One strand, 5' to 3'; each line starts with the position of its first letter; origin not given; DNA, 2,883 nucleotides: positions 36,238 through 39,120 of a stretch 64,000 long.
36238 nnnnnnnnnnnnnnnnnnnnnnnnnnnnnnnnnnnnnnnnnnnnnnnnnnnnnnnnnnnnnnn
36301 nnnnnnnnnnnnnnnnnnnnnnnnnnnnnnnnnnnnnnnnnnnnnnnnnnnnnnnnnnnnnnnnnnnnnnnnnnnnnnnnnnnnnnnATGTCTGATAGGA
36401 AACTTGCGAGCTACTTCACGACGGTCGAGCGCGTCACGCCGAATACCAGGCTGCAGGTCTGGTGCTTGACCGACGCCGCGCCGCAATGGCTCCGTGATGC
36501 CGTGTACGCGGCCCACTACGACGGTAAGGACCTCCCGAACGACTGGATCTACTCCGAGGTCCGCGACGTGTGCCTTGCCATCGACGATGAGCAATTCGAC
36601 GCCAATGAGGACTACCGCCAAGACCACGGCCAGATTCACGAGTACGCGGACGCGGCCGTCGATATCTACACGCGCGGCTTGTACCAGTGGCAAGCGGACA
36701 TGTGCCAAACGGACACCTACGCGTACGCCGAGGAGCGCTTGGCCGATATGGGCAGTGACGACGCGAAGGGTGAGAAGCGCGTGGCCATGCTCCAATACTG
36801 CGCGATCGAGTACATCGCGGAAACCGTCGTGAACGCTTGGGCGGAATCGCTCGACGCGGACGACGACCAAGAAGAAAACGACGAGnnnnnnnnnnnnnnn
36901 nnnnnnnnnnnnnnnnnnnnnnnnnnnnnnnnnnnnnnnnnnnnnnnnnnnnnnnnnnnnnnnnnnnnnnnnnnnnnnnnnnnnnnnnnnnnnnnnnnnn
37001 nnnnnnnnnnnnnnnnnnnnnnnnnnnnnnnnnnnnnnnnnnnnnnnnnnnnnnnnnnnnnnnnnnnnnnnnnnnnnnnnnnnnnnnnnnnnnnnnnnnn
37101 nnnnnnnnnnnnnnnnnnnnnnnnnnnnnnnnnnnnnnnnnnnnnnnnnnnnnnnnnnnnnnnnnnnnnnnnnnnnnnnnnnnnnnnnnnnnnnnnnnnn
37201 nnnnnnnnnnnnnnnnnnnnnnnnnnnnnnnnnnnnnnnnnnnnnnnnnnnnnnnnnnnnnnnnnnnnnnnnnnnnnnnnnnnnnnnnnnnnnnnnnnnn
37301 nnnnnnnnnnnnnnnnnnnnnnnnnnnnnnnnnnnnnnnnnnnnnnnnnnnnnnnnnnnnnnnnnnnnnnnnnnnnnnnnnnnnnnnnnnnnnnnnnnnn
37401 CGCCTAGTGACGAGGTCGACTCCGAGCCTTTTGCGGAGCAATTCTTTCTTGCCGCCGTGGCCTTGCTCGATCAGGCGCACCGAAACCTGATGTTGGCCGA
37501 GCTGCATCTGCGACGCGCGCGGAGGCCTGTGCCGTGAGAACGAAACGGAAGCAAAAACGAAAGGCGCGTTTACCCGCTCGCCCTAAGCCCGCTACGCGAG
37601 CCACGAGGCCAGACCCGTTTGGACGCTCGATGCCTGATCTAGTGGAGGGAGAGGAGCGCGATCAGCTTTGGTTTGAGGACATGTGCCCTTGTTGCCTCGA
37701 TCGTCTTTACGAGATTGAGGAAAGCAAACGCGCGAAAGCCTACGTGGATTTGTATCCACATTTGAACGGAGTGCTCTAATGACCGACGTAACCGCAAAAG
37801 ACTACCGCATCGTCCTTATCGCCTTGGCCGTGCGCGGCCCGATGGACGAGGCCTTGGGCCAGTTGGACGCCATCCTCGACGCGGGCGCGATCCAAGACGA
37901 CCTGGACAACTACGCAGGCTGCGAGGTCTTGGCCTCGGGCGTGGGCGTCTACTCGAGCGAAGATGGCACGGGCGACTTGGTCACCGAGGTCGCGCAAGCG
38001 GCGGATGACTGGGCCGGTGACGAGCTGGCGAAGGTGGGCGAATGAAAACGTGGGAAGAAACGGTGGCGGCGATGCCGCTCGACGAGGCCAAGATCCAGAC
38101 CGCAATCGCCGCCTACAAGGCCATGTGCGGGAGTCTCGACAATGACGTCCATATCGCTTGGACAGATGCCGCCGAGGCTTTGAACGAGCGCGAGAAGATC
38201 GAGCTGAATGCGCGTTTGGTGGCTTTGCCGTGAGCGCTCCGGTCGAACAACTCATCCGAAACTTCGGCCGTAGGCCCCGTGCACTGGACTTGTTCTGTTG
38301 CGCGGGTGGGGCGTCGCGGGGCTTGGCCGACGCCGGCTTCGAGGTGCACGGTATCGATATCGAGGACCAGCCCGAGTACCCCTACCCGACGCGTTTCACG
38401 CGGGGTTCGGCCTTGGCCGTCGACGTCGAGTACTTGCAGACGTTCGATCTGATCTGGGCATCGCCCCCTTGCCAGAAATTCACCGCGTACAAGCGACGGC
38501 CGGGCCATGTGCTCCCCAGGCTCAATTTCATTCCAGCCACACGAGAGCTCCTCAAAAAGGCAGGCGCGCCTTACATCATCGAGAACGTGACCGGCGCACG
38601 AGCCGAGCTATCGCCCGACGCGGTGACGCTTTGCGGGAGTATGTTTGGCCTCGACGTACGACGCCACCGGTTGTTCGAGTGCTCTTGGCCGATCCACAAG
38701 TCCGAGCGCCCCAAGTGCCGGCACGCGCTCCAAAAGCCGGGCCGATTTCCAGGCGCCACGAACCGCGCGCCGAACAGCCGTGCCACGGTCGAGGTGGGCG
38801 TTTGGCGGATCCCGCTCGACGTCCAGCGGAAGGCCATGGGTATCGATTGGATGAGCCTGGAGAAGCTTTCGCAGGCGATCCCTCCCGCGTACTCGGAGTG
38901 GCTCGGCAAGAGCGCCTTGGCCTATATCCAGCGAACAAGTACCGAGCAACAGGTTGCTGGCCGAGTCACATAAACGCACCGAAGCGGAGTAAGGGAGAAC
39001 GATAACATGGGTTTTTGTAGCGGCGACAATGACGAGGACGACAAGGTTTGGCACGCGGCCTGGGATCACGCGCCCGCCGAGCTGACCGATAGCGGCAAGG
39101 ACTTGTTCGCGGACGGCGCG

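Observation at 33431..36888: Early cluster of acidic proteins including an Ocr-like DNA mimic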

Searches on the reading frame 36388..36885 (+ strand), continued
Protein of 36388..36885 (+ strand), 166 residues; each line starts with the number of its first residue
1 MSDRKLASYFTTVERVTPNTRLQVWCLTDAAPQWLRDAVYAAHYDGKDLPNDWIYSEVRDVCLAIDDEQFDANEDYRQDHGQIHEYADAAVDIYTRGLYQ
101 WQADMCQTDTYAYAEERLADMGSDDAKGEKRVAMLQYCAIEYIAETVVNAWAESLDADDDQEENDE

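Call 87: search_protein_families(library=ncbifam, proteins=[window:36388-36885:+], max_evalue=0.1)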
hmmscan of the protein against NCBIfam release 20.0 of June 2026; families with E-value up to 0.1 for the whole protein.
window:36388-36885:+ (166 aa): 0 families

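Call 105: find_encoding_contigs(protein=P0023, flank=10000, max_places=1)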
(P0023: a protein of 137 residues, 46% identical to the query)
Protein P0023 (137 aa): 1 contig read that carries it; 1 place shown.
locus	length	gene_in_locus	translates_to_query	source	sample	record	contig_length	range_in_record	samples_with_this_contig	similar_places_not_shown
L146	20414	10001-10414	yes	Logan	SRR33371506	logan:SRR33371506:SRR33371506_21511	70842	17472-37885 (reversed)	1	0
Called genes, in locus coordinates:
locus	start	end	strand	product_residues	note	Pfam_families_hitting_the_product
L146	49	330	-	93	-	-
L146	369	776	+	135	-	PF02954:HTH_8 (faint)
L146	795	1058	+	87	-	-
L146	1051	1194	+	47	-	-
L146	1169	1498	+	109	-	-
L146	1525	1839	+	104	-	-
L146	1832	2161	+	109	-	-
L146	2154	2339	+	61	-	-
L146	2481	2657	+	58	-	-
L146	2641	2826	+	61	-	-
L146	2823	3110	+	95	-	-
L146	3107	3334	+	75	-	-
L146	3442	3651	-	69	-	-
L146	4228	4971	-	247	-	PF00239:Resolvase, PF07508:Recombinase (weak)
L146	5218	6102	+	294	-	-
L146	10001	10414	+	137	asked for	-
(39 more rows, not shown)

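Call 106: find_encoding_contigs(protein=P0017, flank=10000, max_places=1)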
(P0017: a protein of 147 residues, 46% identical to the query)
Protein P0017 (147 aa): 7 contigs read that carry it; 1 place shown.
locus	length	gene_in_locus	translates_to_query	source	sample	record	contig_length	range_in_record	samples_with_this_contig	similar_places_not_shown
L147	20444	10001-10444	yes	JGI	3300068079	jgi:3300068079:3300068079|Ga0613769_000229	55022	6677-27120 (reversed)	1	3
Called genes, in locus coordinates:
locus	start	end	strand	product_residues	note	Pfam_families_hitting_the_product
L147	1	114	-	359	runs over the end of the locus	-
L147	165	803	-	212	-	-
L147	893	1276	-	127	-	-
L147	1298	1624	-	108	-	-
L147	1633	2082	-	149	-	-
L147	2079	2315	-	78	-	-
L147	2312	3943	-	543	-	-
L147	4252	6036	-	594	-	-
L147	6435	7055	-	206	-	-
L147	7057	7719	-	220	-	PF00239:Resolvase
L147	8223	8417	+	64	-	-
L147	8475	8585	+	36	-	-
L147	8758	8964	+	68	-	-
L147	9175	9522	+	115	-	-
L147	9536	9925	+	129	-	-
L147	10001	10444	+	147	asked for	-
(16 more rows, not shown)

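Call 107: find_encoding_contigs(protein=P0020, flank=8000, max_places=1)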
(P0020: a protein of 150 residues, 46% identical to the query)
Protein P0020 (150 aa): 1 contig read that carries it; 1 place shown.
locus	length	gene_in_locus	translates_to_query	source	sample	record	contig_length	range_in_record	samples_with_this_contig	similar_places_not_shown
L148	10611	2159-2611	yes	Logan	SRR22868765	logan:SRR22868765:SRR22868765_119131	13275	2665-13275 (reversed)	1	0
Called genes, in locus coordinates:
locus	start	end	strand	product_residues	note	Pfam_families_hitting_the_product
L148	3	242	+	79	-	?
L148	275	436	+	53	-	-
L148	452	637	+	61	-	-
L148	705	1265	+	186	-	-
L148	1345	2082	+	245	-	-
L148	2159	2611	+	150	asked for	-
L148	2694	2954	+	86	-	-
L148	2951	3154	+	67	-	-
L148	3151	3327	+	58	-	-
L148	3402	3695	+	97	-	-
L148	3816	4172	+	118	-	-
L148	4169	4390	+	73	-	-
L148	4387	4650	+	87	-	-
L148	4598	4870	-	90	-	-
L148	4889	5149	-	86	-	-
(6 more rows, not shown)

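Call 108: find_encoding_contigs(protein=P0003, flank=8000, max_places=1)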
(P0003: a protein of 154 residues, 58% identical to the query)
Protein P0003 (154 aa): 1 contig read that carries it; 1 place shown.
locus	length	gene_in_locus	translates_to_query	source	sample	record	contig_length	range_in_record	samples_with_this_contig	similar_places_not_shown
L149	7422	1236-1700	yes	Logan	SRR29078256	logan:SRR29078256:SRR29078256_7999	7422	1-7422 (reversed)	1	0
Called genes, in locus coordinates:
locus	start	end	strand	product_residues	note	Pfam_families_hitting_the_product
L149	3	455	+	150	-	?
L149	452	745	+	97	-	-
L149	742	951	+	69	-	-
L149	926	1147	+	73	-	-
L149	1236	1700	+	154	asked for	-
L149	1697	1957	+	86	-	-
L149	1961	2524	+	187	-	-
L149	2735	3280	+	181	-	-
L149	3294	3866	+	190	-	-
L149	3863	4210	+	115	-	-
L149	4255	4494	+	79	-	-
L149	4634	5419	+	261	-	-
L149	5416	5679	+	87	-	-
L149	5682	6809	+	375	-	-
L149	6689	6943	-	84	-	-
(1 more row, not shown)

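Call 111: search_protein_families(library=padloc, proteins=[window:36388-36885:+], max_evalue=0.01)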
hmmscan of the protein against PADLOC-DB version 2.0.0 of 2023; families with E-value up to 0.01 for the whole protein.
window:36388-36885:+ (166 aa): 0 families

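Call 125: search_dna_similar(query=P0001, collection=plasmids, mode=protein, max_evalue=0.01, max_rows=10)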
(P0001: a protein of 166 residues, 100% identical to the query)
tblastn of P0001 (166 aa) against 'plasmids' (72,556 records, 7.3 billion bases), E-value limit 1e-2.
No match.

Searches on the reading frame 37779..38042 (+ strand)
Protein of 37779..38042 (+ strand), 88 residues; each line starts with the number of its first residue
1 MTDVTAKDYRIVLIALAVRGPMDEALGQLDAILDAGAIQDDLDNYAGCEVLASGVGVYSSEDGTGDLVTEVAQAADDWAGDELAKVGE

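Call 5: search_protein_families(library=phrogs, proteins=[window:37779-38042:+], max_evalue=0.1)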
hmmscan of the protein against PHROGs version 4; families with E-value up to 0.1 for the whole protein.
window:37779-38042:+ (88 aa): 1 family
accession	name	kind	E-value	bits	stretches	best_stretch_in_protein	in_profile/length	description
phrog_29306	-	unknown function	0.067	14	0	4-16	3-15/32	-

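Call 6: search_protein_families(library=pfam, proteins=[window:37779-38042:+], max_evalue=0.1)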
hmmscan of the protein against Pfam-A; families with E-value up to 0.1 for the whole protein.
window:37779-38042:+ (88 aa): 0 families

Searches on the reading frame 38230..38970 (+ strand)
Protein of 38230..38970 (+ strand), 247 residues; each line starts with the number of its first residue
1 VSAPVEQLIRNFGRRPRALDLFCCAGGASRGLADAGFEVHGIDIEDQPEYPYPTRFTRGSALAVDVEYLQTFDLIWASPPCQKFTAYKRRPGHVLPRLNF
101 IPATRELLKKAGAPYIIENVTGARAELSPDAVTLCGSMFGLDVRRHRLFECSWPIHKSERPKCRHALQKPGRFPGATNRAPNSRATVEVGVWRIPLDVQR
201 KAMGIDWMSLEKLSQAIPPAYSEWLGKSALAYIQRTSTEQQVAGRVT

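Call 32: search_protein_families(library=pfam, proteins=[window:38230-38970:+], max_evalue=0.01)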
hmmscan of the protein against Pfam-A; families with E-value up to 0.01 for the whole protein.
window:38230-38970:+ (247 aa): 1 family
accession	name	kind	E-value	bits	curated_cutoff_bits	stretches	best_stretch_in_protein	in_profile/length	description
PF00145.23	DNA_methylase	-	1.5e-07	31.6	22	1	18-123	3-114/324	C-5 cytosine-specific DNA methylase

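Call 85: search_protein_families(library=phrogs, proteins=[window:38230-38970:+], max_evalue=0.001)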
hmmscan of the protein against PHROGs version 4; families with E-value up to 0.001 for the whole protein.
window:38230-38970:+ (247 aa): 4 families
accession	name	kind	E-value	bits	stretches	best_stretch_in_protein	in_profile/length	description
phrog_363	-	other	8.3e-32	111.6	1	14-231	52-216/327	DNA methyltransferase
phrog_116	-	other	1.9e-11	44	1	15-122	207-324/779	DNA methyltransferase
phrog_5999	-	other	1.2e-06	29.5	1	18-90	5-87/109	DNA methyltransferase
phrog_757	-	other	1.3e-05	25.4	1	14-123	13-131/247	DNA methyltransferase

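Call 111: search_protein_families(library=padloc, proteins=[window:38230-38970:+], max_evalue=0.01)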
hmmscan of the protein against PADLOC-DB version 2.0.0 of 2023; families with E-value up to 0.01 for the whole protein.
window:38230-38970:+ (247 aa): 17 families
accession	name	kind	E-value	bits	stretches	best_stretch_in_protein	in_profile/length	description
PDLC03378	MTase_II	-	1.2e-10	39.3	1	17-123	4-120/344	Type II methyltransferase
PDLC03234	MTase_II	-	7.1e-08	30.1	1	17-122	6-124/375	Type II methyltransferase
PDLC03326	MTase_II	-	9.7e-08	29.6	1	14-93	3-96/412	Type II methyltransferase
PDLC03307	MTase_II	-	1e-07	29.5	1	17-122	2-113/382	Type II methyltransferase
PDLC04134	mad2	-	1.8e-06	25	1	16-112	293-390/492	mads_2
PDLC00026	DruM2|DruM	-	7e-06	23.8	1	16-123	5-120/336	DNA cytosine methylase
PDLC03272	MTase_II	-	1.5e-05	22.3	1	13-121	72-186/407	Type II methyltransferase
PDLC02655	DrmMII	-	1.8e-05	22.3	1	17-73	2-57/323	DrmMII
PDLC00027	DruM2|DruM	-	3.4e-05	21.4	1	17-126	13-127/361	DNA cytosine methylase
PDLC02651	DrmMII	-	3.9e-05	20.7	1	18-66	5-53/371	DrmMII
PDLC03731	oMTase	-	5e-05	20.5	1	18-122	16-126/326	orphan methyltransferase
PDLC03270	MTase_II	-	0.00019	18.6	1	17-91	2-85/309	Type II methyltransferase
PDLC03243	MTase_II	-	0.00024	18.2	1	17-124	10-129/377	Type II methyltransferase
PDLC02648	DrmMII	-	0.00051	17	1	13-49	19-56/468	DrmMII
PDLC00033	DruM2|DruM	-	0.00055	17.3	1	16-86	22-106/368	DNA cytosine methylase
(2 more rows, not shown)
